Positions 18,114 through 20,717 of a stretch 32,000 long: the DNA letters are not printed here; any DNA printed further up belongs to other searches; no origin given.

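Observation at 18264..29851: Archaeal type IV pilus-like locus with about seven divergent pilin-like genes and no prepilin peptidase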

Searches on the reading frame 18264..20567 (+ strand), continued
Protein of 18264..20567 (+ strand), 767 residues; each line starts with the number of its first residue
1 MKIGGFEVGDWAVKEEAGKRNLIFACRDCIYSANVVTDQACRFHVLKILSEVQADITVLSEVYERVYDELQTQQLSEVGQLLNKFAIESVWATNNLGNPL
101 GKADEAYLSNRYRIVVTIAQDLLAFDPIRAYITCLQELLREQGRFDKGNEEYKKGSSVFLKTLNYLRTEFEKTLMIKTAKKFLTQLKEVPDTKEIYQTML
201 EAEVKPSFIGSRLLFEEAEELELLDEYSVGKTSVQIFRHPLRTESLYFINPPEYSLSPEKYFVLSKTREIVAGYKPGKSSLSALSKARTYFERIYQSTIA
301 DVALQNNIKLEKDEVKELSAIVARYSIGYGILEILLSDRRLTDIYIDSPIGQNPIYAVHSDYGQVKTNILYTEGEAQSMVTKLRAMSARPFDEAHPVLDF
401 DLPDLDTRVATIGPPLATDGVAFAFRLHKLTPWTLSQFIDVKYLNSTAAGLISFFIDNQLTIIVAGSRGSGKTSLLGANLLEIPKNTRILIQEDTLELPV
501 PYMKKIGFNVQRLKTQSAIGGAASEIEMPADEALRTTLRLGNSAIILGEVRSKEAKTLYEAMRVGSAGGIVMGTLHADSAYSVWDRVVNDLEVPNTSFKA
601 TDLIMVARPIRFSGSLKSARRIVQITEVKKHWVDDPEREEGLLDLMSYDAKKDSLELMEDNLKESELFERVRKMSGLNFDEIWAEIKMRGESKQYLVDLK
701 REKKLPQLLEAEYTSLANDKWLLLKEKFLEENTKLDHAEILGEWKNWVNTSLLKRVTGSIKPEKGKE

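Call 45: find_encoding_contigs(protein=P0020, flank=10000, max_places=2)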
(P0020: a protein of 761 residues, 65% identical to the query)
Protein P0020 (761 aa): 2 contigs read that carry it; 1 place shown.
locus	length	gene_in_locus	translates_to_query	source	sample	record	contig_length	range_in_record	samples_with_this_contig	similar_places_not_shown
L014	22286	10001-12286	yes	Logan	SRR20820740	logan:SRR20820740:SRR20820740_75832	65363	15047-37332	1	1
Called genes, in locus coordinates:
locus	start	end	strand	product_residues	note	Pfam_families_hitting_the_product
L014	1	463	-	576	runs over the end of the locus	-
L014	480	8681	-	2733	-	PF13620:CarboxypepD_reg (faint)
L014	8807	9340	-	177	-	-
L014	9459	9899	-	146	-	-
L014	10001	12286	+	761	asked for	PF00437:T2SSE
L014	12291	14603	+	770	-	-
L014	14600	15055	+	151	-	-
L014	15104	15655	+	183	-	-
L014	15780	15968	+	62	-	-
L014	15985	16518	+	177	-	-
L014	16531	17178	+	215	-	-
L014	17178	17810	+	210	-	-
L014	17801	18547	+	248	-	-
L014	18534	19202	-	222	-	-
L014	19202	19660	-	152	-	-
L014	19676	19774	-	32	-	-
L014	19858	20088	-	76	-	-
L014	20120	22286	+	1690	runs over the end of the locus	-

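Call 83: search_protein_families(library=pfam, proteins=[L014:14600-15055:+, L014:15104-15655:+, L014:15780-15968:+, L014:15985-16518:+, L014:16531-17178:+, L014:17178-17810:+, L014:17801-18547:+, L014:12291-14603:+, L014:18534-19202:-, L014:19202-19660:-], max_evalue=0.1)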
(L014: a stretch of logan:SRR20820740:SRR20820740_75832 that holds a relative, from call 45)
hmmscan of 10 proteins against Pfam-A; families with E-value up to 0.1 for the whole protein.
L014:14600-15055:+ (151 aa): 1 family
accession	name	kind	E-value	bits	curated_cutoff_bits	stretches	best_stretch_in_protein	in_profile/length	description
PF04923.17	Ninjurin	-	0.06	13.7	26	0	4-46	33-74/102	Ninjurin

L014:15104-15655:+ (183 aa): 0 families

L014:15780-15968:+ (62 aa): 1 family
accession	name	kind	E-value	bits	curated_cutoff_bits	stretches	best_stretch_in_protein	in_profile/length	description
PF13965.12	SID-1_RNA_chan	-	0.038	13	28.7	1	8-55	199-247/594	dsRNA-gated channel SID-1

L014:15985-16518:+ (177 aa): 0 families

L014:16531-17178:+ (215 aa): 0 families

L014:17178-17810:+ (210 aa): 0 families

L014:17801-18547:+ (248 aa): 0 families

L014:12291-14603:+ (770 aa): 3 families
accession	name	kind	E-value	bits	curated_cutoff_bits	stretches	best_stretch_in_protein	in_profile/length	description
PF00482.28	T2SSF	-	0.0033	17.8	25.2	1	173-302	6-125/125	Type II secretion system (T2SS), protein F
PF20990.2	DUF2207_C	-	0.024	14.8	33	0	88-155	127-198/247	Predicted membrane protein (DUF2207) C-terminal domain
PF01102.23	Glycophorin_A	-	0.032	14.9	30.1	1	265-301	41-77/114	Glycophorin A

L014:18534-19202:- (222 aa): 0 families

L014:19202-19660:- (152 aa): 1 family
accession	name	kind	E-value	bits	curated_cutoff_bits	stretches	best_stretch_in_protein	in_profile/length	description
PF13321.11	DUF4084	-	0.018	15.1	22.4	1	8-96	35-119/304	Domain of unknown function (DUF4084)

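Call 86: search_protein_representatives(protein=window:18264-20567:+)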
Query: 767 residues. Proteins with E-value up to 0.001 (for the whole library): 8388; up to 1e-10: 3360; up to 1e-30: 305. The best 150 are listed.
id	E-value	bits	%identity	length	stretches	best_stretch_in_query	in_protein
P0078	0.0e+00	1082.3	62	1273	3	1-496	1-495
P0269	8.1e-246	834.4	52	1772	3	9-496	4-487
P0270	7.2e-241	818.1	50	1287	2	9-485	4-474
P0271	3.9e-232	789.2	48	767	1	11-757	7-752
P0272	2.6e-229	779.9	48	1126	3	10-499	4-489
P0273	6.2e-185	633.2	64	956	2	271-496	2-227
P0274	1.1e-183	629.1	58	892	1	1-496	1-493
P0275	2.8e-174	598.0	42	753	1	34-755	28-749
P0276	5.0e-164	564.1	57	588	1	1-434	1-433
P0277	3.9e-160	551.2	41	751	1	17-755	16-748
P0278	2.2e-144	499.1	39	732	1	19-750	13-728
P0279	4.3e-142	491.5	39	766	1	59-751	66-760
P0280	2.4e-140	485.8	40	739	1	11-719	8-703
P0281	7.2e-138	477.6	39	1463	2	36-487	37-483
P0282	9.9e-138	477.1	37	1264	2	44-496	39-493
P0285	2.0e-135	469.5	37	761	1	13-755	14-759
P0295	2.2e-126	439.6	44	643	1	164-699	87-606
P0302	1.6e-122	426.9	41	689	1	155-749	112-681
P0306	1.2e-118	414.1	42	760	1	200-749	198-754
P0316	6.1e-111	388.6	41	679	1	207-748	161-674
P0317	1.4e-110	387.4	34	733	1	20-724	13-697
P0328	1.2e-106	374.4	41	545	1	219-754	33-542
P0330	3.2e-106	373.0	41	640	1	173-706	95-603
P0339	2.1e-102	360.4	41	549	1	205-749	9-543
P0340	5.1e-102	359.1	42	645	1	198-727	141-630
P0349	7.6e-99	348.6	46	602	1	309-687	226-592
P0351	4.3e-98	346.1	42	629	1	303-744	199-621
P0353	3.8e-97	343.0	31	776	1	13-748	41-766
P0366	1.2e-91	324.8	39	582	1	204-713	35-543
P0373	6.8e-90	319.0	46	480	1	310-675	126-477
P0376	4.4e-87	309.7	46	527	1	317-646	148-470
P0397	4.1e-78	280.1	37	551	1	206-719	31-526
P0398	8.1e-78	279.1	43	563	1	298-632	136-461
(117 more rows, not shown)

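Call 87: list_cluster_members(proteins=[P0271, P0275, P0285, P0317, P0353, P0306, P0328, P0339, P0366, P0397])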
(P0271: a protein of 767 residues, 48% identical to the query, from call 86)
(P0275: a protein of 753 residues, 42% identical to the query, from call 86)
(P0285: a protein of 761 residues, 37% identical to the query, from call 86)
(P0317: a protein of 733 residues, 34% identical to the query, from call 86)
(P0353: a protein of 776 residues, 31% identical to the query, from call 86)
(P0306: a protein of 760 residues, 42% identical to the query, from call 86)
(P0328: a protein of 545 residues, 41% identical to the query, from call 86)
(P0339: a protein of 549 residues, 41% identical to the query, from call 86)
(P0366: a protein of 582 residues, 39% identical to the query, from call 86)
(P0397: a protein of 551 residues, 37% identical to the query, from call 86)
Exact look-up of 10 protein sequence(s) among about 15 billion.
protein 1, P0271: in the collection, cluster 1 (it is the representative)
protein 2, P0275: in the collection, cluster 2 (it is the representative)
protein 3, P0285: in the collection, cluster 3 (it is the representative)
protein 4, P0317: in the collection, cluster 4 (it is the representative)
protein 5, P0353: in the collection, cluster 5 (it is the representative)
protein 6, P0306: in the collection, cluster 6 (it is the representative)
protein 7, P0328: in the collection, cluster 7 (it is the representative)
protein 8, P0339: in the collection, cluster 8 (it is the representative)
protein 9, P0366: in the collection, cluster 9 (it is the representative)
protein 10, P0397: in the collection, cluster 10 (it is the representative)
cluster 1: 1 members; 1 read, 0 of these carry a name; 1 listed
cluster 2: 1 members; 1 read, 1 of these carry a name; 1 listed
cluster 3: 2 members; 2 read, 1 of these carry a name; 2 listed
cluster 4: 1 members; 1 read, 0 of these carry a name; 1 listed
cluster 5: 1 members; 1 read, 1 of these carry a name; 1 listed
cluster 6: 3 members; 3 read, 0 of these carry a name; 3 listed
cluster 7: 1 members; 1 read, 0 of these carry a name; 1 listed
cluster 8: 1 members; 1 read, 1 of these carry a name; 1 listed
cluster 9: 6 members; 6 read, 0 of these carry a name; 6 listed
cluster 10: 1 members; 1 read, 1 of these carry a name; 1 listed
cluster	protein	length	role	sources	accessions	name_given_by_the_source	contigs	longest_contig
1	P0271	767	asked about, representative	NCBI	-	-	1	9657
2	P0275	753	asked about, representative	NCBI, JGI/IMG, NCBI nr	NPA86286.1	MAG: type II/IV secretion system ATPase subunit [bacterium] | type II/IV secretion system ATPase subunit [bacterium]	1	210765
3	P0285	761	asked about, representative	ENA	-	-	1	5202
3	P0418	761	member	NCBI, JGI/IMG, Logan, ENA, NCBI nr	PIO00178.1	hypothetical protein COT72_03380 [archaeon CG10_big_fil_rev_8_21_14_0_10_43_11] | MAG: hypothetical protein COT72_03380 [archaeon CG10_big_fil_rev_8_21_14_0_10_43_11]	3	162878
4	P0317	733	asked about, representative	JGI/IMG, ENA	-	-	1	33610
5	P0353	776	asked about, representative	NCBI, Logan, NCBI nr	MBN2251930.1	MAG: CpaF family protein [Candidatus Altiarchaeota archaeon] | CpaF family protein [Candidatus Altiarchaeota archaeon]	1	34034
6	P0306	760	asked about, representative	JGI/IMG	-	-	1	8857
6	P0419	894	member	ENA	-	-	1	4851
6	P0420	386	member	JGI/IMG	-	-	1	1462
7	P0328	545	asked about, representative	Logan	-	-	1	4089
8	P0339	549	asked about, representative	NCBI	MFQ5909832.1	MAG: ATPase, T2SS/T4P/T4SS family [Thermoplasmata archaeon]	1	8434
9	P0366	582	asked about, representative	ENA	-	-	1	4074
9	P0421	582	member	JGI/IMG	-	-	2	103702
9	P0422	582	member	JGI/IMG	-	-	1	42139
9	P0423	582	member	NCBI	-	-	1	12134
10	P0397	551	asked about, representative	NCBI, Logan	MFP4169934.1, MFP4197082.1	MAG: ATPase, T2SS/T4P/T4SS family [Methanomassiliicoccales archaeon]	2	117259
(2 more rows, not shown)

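Call 89: list_cluster_members(proteins=[P0295, P0302, P0316, P0330, P0340, P0349, P0351, P0373, P0376, P0398])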
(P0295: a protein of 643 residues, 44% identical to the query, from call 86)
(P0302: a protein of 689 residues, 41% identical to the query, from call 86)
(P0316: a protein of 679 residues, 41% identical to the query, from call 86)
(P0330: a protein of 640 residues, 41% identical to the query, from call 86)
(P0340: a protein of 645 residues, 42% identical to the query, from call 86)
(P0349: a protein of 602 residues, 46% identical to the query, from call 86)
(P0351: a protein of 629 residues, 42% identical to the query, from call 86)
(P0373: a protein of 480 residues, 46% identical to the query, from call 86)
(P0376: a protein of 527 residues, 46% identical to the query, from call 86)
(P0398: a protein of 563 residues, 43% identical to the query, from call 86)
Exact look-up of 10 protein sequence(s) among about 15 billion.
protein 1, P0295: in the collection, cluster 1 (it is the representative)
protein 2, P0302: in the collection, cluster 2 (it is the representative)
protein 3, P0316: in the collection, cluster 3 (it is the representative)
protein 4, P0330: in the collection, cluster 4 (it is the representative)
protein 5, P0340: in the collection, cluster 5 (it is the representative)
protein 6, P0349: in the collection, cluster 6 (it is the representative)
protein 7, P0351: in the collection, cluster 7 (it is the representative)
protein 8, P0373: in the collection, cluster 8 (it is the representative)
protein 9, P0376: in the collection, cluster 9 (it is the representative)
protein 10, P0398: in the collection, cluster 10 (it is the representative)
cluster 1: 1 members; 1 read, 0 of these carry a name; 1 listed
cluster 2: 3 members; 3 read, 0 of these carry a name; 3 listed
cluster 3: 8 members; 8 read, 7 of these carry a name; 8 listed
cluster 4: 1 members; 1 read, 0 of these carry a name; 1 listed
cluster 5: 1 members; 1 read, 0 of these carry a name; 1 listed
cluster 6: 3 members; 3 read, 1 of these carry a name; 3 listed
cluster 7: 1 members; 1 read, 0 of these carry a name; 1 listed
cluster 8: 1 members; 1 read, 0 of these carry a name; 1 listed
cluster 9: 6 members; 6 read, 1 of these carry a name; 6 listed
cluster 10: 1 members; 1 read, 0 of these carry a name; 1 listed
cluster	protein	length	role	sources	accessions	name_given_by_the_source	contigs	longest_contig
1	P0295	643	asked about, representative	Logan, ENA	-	-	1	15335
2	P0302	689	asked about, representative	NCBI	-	-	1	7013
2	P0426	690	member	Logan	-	-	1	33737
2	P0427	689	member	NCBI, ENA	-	-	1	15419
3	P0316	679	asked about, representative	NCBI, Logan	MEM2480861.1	MAG: type II/IV secretion system ATPase subunit [Candidatus Hadarchaeales archaeon]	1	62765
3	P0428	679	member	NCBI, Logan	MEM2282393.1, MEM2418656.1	MAG: type II/IV secretion system ATPase subunit [Candidatus Hadarchaeales archaeon]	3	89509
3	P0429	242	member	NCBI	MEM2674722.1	MAG: hypothetical protein QXW77_03715, partial [Candidatus Hadarchaeales archaeon]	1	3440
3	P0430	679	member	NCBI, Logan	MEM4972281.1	MAG: type II/IV secretion system ATPase subunit [Candidatus Hadarchaeales archaeon]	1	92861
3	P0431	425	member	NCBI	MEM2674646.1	MAG: type II/IV secretion system ATPase subunit, partial [Candidatus Hadarchaeales ...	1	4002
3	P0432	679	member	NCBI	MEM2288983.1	MAG: type II/IV secretion system ATPase subunit [Candidatus Hadarchaeales archaeon]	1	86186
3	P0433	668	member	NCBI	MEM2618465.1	MAG: type II/IV secretion system ATPase subunit [Candidatus Hadarchaeales archaeon]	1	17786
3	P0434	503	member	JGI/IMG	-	-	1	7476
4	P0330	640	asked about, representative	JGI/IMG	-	-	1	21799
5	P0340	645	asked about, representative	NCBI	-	-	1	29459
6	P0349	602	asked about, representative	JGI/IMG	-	-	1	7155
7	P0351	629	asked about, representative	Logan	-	-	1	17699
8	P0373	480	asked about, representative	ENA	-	-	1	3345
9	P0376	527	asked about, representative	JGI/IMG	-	-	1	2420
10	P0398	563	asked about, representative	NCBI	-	-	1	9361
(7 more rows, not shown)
